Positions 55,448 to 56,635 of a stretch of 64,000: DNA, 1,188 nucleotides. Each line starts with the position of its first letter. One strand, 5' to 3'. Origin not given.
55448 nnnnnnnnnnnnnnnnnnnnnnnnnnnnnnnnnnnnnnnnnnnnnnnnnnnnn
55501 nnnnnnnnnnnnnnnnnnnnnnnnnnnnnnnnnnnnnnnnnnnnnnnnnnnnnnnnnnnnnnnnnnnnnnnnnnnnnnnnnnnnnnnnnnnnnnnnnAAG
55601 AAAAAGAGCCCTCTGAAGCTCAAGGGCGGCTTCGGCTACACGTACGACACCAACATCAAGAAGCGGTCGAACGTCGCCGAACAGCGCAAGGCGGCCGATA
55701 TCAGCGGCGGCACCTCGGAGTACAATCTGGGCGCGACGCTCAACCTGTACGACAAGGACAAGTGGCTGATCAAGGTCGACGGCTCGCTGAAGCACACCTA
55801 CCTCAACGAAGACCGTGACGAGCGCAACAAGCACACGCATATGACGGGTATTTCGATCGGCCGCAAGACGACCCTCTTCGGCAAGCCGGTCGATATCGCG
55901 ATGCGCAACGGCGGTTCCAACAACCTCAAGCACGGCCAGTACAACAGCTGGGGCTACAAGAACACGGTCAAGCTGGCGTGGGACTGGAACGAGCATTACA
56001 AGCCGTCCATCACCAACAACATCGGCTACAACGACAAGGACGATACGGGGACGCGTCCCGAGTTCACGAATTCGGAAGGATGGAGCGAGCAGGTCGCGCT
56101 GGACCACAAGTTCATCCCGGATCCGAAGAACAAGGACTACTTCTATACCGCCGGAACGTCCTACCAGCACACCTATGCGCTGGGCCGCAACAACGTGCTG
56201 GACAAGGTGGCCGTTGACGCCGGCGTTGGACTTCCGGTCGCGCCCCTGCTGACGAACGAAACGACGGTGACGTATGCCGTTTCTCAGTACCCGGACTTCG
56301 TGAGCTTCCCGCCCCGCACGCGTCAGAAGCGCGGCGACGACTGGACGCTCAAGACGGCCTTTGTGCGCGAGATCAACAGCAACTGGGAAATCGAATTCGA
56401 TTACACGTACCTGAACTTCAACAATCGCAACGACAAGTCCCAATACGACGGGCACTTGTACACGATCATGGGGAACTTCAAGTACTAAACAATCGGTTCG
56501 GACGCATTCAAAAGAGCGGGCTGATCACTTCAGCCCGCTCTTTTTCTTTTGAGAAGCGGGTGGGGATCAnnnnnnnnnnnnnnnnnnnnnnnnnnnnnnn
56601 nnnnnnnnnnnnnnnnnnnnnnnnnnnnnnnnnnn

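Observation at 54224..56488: Perfect CRP-consensus palindrome in front of a secreted poly-acidic protein and TPR/beta-barrel outer-membrane protein pair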

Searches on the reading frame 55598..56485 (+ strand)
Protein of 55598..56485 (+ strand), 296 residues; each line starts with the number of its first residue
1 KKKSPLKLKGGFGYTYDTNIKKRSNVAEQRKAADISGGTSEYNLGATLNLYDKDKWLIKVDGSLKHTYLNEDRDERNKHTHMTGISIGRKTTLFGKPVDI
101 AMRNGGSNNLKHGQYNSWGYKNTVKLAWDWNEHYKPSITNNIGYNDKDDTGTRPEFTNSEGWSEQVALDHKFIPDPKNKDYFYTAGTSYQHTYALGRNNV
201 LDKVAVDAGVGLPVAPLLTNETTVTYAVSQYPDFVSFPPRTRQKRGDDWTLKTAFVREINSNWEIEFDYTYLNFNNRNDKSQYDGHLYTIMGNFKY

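Call 29: search_protein_representatives(alignment_id=A2)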
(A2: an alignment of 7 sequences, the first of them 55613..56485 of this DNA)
Query: 7 sequences, 292 profile positions. Proteins with E-value up to 0.001 (for the whole library): 36; up to 1e-10: 14; up to 1e-30: 2. The best 36 are listed.
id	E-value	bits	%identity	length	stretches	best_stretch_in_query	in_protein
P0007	6.8e-172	587.2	-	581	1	1-292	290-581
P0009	2.5e-53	198.0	-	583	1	3-286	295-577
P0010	1.5e-23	100.3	-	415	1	5-282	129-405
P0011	1.1e-19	87.6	-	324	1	38-292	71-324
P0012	3.1e-19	86.1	-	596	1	7-292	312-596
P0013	3.6e-19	85.9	-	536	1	9-290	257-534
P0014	2.3e-18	83.2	-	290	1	3-116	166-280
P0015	9.9e-16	74.6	-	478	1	5-279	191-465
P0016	1.7e-14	70.6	-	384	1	2-292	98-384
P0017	3.4e-14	69.5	-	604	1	40-282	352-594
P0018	7.2e-14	68.5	-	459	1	5-283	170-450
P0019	1.1e-13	67.9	-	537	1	39-284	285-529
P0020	2.6e-12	63.4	-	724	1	41-268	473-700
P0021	7.4e-11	58.6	-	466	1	7-285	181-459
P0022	1.3e-10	57.8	-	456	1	5-287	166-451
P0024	3.1e-10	56.5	-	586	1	7-292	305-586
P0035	3.6e-07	46.5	-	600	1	40-280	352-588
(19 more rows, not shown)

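Call 32: predict_structure(alignment_id=A2)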
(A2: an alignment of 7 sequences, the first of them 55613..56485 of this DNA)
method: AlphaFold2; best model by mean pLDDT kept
length: 291 residues; sequences in the alignment: 7
mean_pLDDT: 39.5   pTM: 0.29
mean pLDDT of the five models: 39.5, 36.6, 35.7, 34.7, 30.2
residues with pLDDT >= 90: 0; 70-90: 0; 50-70: 41; < 50: 250
segments of 3 or more residues with pLDDT < 50: 1-33, 39-41, 65-68, 87-253, 257-268, 270-279, 282-291
pLDDT, mean of each block of 10 residues (from residue 1): 41 40 42 48 59 54 50 52 47 41 42 36 31 27 28 25 30 33 27 27 30 36 31 37 44 46 47 48 45 37
secondary structure, 60 per line:
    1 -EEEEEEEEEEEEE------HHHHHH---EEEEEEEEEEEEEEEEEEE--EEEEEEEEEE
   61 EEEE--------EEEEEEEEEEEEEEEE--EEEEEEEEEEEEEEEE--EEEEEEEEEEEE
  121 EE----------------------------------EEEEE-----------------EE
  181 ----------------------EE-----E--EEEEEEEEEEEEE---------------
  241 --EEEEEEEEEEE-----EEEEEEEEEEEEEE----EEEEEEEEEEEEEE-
elements in order: E2-14 H21-26 E30-48 E51-64 E73-88 E91-106 E109-122 E157-161 E213-225 E243-253 E259-272 E277-290

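Call 37: search_protein_families(library=pfam, proteins=[window:55598-56485:+], max_evalue=10)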
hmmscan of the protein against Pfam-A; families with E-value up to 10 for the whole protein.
seq(296 aa): 1 family
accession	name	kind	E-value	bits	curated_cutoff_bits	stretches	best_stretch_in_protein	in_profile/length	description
PF13505.12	OMP_b-brl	-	0.031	14.9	28.7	1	112-289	36-168/175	Outer membrane protein beta-barrel domain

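Call 40: find_homologous_proteins(query=A5, max_evalue=0.01)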
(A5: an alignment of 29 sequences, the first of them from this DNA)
Query A5 (29 sequences) (296 aa, profile of the alignment): 2 proteins with E <= 0.01 among 3502 candidates.
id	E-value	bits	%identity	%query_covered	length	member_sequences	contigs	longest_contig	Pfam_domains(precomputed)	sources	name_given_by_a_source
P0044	1.2e-33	135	41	9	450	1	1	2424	PF14559.13,PF13431.13,PF00515.35,PF13424.13,PF13432.13,PF13428.13,PF13181.13,PF07719.24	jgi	jgi:hypothetical protein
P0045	8.9e-32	129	29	32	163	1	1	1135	-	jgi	jgi:hypothetical protein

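Call 41: search_solved_structures(query=A5, max_evalue=10)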
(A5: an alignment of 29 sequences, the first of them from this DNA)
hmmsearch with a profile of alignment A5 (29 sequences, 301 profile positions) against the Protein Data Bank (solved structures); distinct sequences matched with E-value up to 10: 0.

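Call 42: search_protein_families(library=pfam, alignment_id=A5, max_evalue=1)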
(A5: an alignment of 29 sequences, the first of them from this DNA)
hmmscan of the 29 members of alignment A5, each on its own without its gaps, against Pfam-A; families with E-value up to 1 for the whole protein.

A. member 1, seq(296 aa): 1 family
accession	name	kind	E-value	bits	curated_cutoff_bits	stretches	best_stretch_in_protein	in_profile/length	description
PF13505.12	OMP_b-brl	-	0.031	14.9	28.7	1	112-289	36-168/175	Outer membrane protein beta-barrel domain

B. families by the number of members that match (of 29 scanned): 15 families
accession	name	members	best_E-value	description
PF13505.12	OMP_b-brl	5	6.7e-05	Outer membrane protein beta-barrel domain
PF04575.19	SlipAM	3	0.0001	Surface lipoprotein assembly modifier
PF10082.15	BBP2_2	3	0.00014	Putative beta-barrel porin 2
PF10677.15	DUF2490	1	0.0007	Protein of unknown function (DUF2490)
PF11383.14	DUF3187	1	0.014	Protein of unknown function (DUF3187)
PF25222.1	DUF7840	1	0.019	Domain of unknown function (DUF7840)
PF04338.18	DUF481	1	0.023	Protein of unknown function, DUF481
PF00302.23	CAT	1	0.026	Chloramphenicol acetyltransferase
PF24312.1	Ig-like_POM152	1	0.064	Nucleoporin POM152, Ig-like domain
PF22581.1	CIMIP3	1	0.067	Ciliary microtubule inner protein 3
PF25782.1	TPR_CAND1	1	0.077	CAND1-like, TPR repeats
PF24081.1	PH_SLA1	1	0.079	SLA1-like, PH domain-like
PF15119.11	APOC4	1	0.1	Apolipoprotein C4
PF05262.16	Borrelia_P83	1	0.14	Borrelia P83/100 protein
PF20739.2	TraK_2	1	0.23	Potential transfer protein TraK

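Call 45: find_encoding_contigs(protein=P0009, flank=6000, max_places=2)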
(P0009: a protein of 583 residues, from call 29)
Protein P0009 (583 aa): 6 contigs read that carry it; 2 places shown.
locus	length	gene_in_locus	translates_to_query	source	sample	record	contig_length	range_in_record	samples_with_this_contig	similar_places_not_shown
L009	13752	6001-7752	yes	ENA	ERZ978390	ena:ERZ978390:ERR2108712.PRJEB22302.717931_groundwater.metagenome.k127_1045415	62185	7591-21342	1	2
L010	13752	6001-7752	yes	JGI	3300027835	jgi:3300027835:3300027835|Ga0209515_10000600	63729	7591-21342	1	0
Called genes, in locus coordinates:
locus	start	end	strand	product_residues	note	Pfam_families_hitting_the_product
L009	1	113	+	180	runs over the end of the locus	PF24724:DUF7676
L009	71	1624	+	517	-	PF07607:DUF1570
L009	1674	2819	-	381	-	PF23981:DUF7305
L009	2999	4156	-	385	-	PF23981:DUF7305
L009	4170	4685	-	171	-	PF07963:N_methyl (weak)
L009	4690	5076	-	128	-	-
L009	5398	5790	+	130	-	-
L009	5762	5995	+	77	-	-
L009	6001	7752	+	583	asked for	PF12895:ANAPC3 (faint), PF21033:RMD1-3 (faint), PF23914:TPR_CcmH_CycH (faint), PF13432:TPR_16 (weak), PF14559:TPR_19 (weak), PF13432:TPR_16 (weak), PF14559:TPR_19 (weak), PF13414:TPR_11 (weak), +7 more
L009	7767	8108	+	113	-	-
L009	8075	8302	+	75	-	-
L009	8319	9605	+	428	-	PF00275:EPSP_synthase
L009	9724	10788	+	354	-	PF06723:MreB_Mbl, PF00022:Actin (weak), PF11104:PilM_2 (faint), PF00012:HSP70, PF14450:FtsA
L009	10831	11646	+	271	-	PF04085:MreC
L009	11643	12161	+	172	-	PF04093:MreD (faint)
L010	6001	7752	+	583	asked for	PF12895:ANAPC3 (faint), PF21033:RMD1-3 (faint), PF23914:TPR_CcmH_CycH (faint), PF13432:TPR_16 (weak), PF14559:TPR_19 (weak), PF13432:TPR_16 (weak), PF14559:TPR_19 (weak), PF13414:TPR_11 (weak), +7 more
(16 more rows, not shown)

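Call 49: find_encoding_contigs(protein=P0012, flank=5000, max_places=2)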
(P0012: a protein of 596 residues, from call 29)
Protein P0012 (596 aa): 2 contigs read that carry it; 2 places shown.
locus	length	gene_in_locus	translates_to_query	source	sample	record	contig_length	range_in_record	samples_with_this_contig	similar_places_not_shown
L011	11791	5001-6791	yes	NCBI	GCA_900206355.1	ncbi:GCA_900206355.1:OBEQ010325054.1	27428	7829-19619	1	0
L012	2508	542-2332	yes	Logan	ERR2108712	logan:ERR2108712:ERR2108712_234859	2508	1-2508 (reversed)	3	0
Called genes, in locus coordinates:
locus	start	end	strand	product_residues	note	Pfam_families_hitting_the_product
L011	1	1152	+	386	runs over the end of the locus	PF13433:Peripla_BP_5, PF13458:Peripla_BP_6, PF01094:ANF_receptor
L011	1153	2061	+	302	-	PF02653:BPD_transp_2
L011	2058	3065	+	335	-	PF02653:BPD_transp_2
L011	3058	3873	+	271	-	PF00005:ABC_tran, PF13304:AAA_21 (weak), PF12399:BCA_ABC_TP_C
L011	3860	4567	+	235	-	PF00005:ABC_tran, PF13304:AAA_21 (weak)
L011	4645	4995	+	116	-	-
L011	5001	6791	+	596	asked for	PF12895:ANAPC3 (faint), PF00515:TPR_1 (faint), PF07719:TPR_2 (faint), PF13174:TPR_6 (faint), PF13428:TPR_14 (faint), PF13432:TPR_16 (weak), PF14559:TPR_19 (weak), PF13505:OMP_b-brl (weak), +5 more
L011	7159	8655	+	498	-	-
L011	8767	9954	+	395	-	-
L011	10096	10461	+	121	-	PF00507:Oxidored_q4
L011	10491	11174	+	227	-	PF01058:Oxidored_q6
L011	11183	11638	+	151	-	PF00329:Complex1_30kDa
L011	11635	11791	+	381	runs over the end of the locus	PF00374:NiFeSe_Hases (faint), PF00346:Complex1_49kDa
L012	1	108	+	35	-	?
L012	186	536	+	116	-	-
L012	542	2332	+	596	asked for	PF12895:ANAPC3 (faint), PF00515:TPR_1 (faint), PF07719:TPR_2 (faint), PF13174:TPR_6 (faint), PF13428:TPR_14 (faint), PF13432:TPR_16 (weak), PF14559:TPR_19 (weak), PF13505:OMP_b-brl (weak), +5 more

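Call 50: find_encoding_contigs(protein=P0013, flank=5000, max_places=2)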
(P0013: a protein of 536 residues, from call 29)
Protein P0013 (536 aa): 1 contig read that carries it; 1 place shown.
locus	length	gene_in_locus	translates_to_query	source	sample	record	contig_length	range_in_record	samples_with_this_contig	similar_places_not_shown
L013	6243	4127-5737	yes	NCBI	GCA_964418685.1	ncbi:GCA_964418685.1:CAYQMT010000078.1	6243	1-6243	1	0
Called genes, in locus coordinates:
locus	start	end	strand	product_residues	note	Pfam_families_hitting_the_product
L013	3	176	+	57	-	?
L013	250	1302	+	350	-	PF02129:Peptidase_S15 (weak)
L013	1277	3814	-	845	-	PF04734:Ceramidase_alk, PF03417:AAT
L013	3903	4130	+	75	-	-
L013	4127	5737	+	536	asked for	PF07719:TPR_2 (faint), PF13174:TPR_6 (faint), PF13428:TPR_14 (faint), PF13432:TPR_16 (faint), PF21033:RMD1-3 (faint), PF14559:TPR_19 (faint)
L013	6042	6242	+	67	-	?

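Call 58: find_encoding_contigs(protein=P0017, flank=4000, max_places=1)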
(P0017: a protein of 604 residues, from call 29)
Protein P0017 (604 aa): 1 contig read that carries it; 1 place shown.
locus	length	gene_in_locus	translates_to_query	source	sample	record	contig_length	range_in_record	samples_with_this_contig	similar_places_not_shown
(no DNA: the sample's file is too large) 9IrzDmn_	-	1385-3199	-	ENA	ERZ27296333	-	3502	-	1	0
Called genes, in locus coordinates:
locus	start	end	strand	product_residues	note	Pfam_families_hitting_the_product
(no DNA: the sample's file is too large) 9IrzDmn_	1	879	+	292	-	?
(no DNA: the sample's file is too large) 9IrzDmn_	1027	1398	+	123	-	-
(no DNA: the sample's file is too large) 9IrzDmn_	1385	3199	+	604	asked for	PF24575:TPR_Slam (faint), PF12895:ANAPC3 (faint), PF13371:TPR_9 (faint), PF13432:TPR_16 (weak), PF07719:TPR_2 (weak), PF14559:TPR_19 (weak), PF13432:TPR_16 (weak), PF14559:TPR_19, +4 more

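Call 59: find_encoding_contigs(protein=P0018, flank=4000, max_places=1)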
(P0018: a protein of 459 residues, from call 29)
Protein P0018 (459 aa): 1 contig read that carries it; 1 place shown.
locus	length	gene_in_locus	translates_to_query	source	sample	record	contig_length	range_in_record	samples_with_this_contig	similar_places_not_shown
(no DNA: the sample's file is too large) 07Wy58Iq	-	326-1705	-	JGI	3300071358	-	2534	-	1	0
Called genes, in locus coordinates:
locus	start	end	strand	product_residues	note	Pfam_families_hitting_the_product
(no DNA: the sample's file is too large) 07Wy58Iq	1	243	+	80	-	?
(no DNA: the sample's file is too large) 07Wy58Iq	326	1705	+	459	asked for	PF07719:TPR_2 (faint), PF13424:TPR_12 (faint), PF13428:TPR_14 (faint), PF00515:TPR_1 (faint), PF13174:TPR_6 (faint), PF13414:TPR_11, PF13432:TPR_16 (weak), PF14559:TPR_19, +2 more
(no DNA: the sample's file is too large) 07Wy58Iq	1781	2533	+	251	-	?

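Call 60: find_encoding_contigs(protein=P0010, flank=4000, max_places=1)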
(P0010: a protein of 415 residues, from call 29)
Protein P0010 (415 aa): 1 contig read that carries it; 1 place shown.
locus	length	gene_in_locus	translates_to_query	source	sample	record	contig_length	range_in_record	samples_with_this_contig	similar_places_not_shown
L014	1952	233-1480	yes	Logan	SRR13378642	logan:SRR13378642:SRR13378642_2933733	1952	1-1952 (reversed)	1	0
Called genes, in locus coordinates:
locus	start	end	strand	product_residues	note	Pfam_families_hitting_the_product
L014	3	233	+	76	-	?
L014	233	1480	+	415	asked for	-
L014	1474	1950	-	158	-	?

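Call 72: search_protein_families(library=ncbifam, proteins=[P0009, P0012, P0035], max_evalue=0.1)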
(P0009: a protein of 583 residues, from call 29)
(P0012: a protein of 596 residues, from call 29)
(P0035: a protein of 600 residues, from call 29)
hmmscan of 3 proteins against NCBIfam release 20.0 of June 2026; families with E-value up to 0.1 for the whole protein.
P0009 (583 aa): 20 families
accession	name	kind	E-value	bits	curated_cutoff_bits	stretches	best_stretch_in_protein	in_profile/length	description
TIGR02917.1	PEP_TPR_lipo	equivalog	5.1e-19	67.7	312.2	2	172-264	706-797/899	XrtA/PEP-CTERM system TPR-repeat protein PrsT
NF040959.1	MamA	equivalog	1.5e-13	50.7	200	2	180-261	116-197/204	magnetosome protein MamA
TIGR02552.1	LcrH_SycD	equivalog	1.4e-11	44.3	104.8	2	45-135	27-117/136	SycD/LcrH family type III secretion system chaperone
NF047371.1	FlcA_CTERM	equivalog_domain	3.1e-10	39.2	300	2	47-98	484-535/646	periplasmic flagellar collar protein FlcA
NF033920.0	C39_PA2778_fam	equivalog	3.1e-09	36.6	150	2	168-258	154-245/255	PA2778 family cysteine peptidase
NF053607.1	CHU_0125_OmpA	equivalog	6e-09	34.9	620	2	43-149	26-132/639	CHU_0125 family OmpA-like outer membrane integrity protein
NF047507.1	TPR_BatC_Lepto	exception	3.3e-07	30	175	2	177-275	32-134/214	TPR repeat-containing protein BatC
TIGR02795.1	tol_pal_ybgF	equivalog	1.2e-06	29.1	90.1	1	43-144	9-116/119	tol-pal system protein YbgF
TIGR03302.1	OM_YfiO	subfamily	2e-05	24.2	81.4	1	7-94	7-94/239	outer membrane protein assembly factor BamD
NF052400.1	M48_BAM_BepA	equivalog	3.2e-05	22.9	570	0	37-142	308-414/483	beta-barrel assembly-enhancing protease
TIGR02521.1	type_IV_pilW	equivalog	3.4e-05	23.5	154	1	217-261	45-89/234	type IV pilus biogenesis/stability protein PilW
NF007302.0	PRK09782.1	equivalog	9.2e-05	20.6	1223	1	176-247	54-125/990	phage receptor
TIGR00540.1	TPR_hemY_coli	hypoth_equivalog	0.00018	20.4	142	1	46-261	162-383/385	heme biosynthesis-associated TPR protein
NF033762.1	social_mot_Tgl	equivalog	0.00031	20.2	225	0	5-102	6-98/252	social motility TPR repeat lipoprotein Tgl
NF052415.1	T3SS_chap_SctY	equivalog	0.0013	19.3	70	1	190-261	27-101/106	type III secretion apparatus assembly chaperone SctY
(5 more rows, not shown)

P0012 (596 aa): 17 families
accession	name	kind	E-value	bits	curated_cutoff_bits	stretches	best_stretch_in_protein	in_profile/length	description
TIGR02917.1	PEP_TPR_lipo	equivalog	9.6e-17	60.1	312.2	2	150-281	671-802/899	XrtA/PEP-CTERM system TPR-repeat protein PrsT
NF040959.1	MamA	equivalog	1.2e-11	44.5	200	2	42-134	101-193/204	magnetosome protein MamA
TIGR02795.1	tol_pal_ybgF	equivalog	2e-08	34.8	90.1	2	52-129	8-88/119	tol-pal system protein YbgF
NF052415.1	T3SS_chap_SctY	equivalog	3.5e-08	33.9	70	1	196-275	21-103/106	type III secretion apparatus assembly chaperone SctY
TIGR02552.1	LcrH_SycD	equivalog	9e-07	28.7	104.8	1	52-146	24-118/136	SycD/LcrH family type III secretion system chaperone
NF053607.1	CHU_0125_OmpA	equivalog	1.3e-06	27.2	620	1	185-311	23-149/639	CHU_0125 family OmpA-like outer membrane integrity protein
TIGR02521.1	type_IV_pilW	equivalog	2.8e-06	27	154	1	56-136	109-191/234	type IV pilus biogenesis/stability protein PilW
NF033920.0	C39_PA2778_fam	equivalog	1.4e-05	24.6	150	0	223-285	164-226/255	PA2778 family cysteine peptidase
NF011721.1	PRK15174.1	equivalog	6e-05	21.4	1200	0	191-250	328-387/656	Vi polysaccharide transport protein VexE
TIGR03302.1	OM_YfiO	subfamily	0.00042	19.9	81.4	0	12-81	7-68/239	outer membrane protein assembly factor BamD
TIGR03016.1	pepcterm_hypo_1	hypoth_equivalog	0.00055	19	90.85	1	492-596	373-477/477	TIGR03016 family PEP-CTERM system-associated outer membrane protein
NF033762.1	social_mot_Tgl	equivalog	0.0011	18.4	225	0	59-133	44-119/252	social motility TPR repeat lipoprotein Tgl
NF011726.0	PRK15179.1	equivalog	0.0035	15.7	733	0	60-137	66-143/694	Vi polysaccharide biosynthesis protein TviE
NF041522.1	TPR_sll0314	equivalog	0.0056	15.9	225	1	206-270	171-235/275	Sll0314/Alr1548 family TPR repeat-containing protein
NF006581.0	PRK09107.1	equivalog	0.0076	14.6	974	1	263-323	170-230/595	acetolactate synthase 3 large subunit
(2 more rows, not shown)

P0035 (600 aa): 14 families
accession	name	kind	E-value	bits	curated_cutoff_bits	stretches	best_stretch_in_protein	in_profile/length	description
TIGR02917.1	PEP_TPR_lipo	equivalog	4.2e-13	48.1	312.2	2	70-167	446-543/899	XrtA/PEP-CTERM system TPR-repeat protein PrsT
NF040959.1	MamA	equivalog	4.7e-11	42.5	200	2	170-272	85-188/204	magnetosome protein MamA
NF052415.1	T3SS_chap_SctY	equivalog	1.2e-08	35.4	70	1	190-271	7-91/106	type III secretion apparatus assembly chaperone SctY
TIGR02521.1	type_IV_pilW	equivalog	2e-07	30.8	154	2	95-150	141-196/234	type IV pilus biogenesis/stability protein PilW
TIGR02795.1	tol_pal_ybgF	equivalog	1.2e-05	25.9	90.1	0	235-290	14-72/119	tol-pal system protein YbgF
TIGR02552.1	LcrH_SycD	equivalog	3.3e-05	23.6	104.8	1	200-286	29-115/136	SycD/LcrH family type III secretion system chaperone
NF033920.0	C39_PA2778_fam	equivalog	5.5e-05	22.7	150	0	187-278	155-245/255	PA2778 family cysteine peptidase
NF041522.1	TPR_sll0314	equivalog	0.00085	18.6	225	1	229-275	186-232/275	Sll0314/Alr1548 family TPR repeat-containing protein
NF047507.1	TPR_BatC_Lepto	exception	0.00097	18.7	175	1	198-303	33-140/214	TPR repeat-containing protein BatC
NF052304.1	CdsG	equivalog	0.0065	16.7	170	0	72-143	59-129/133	CdsG family type III secretion system protein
NF008520.0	PRK11447.1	equivalog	0.0071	14.1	858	1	227-304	273-350/1157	cellulose synthase complex outer membrane protein BcsC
NF033762.1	social_mot_Tgl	equivalog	0.011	15.1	225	1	71-257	47-239/252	social motility TPR repeat lipoprotein Tgl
NF033758.1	gliding_GltE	equivalog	0.014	14.4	225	0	91-155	224-288/411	adventurous gliding motility TPR repeat lipoprotein GltE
NF053607.1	CHU_0125_OmpA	equivalog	0.044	12.3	620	1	193-306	23-137/639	CHU_0125 family OmpA-like outer membrane integrity protein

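Call 81: find_encoding_contigs(protein=P0024, flank=4000, max_places=2)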
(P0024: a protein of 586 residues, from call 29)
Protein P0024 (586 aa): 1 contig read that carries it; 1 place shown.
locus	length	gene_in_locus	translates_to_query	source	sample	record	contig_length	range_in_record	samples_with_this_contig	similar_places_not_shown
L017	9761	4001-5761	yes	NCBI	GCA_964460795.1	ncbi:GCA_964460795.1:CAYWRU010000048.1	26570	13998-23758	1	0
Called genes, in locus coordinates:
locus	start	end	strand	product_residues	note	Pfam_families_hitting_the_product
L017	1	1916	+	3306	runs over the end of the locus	PF02878:PGM_PMM_I (weak), PF02879:PGM_PMM_II, PF02880:PGM_PMM_III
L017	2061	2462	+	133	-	PF01934:HepT-like (weak), PF08780:NTase_sub_bind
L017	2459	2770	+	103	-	PF22600:MTPAP-like_central (weak), PF01909:NTP_transf_2, PF18765:Polbeta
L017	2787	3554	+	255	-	PF00072:Response_reg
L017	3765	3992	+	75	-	-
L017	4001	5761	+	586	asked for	PF24575:TPR_Slam (faint), PF00515:TPR_1 (faint), PF07719:TPR_2 (faint), PF13174:TPR_6 (faint), PF13371:TPR_9 (faint), PF14559:TPR_19 (weak), PF13432:TPR_16 (weak), PF14559:TPR_19, +5 more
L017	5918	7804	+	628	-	PF04773:FecR (weak)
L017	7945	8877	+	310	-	-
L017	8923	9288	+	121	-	PF00072:Response_reg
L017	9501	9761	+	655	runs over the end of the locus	PF10091:Glycoamylase, PF06452:CBM9_1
